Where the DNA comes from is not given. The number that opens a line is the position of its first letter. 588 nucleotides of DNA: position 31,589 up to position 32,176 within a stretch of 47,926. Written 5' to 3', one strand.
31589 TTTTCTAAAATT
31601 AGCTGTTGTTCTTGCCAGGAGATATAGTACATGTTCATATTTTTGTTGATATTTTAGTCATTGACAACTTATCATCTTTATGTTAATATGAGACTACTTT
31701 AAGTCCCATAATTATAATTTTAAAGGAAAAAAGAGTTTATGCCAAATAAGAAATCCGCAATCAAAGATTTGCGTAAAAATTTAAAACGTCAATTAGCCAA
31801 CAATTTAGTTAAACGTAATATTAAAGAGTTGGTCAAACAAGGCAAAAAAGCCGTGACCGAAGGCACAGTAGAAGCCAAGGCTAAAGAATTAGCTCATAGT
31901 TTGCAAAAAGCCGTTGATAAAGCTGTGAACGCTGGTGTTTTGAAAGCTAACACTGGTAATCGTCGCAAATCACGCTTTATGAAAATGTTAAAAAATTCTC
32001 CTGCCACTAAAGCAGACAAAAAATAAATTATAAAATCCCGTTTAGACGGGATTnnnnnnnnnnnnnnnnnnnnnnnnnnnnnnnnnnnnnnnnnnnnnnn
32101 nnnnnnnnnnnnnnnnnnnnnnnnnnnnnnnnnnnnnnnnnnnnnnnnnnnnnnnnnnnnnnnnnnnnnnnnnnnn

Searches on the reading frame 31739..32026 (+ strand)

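Call 9: search_protein_families(library=pfam, proteins=[window:31739-32026:+], max_evalue=0.001)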
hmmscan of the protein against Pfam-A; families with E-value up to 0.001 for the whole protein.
window:31739-32026:+ (95 aa): 1 family
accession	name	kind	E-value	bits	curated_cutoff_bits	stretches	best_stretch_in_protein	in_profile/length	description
PF01649.23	Ribosomal_S20p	-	5.7e-17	62.6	29.5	1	2-85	1-83/83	Ribosomal protein S20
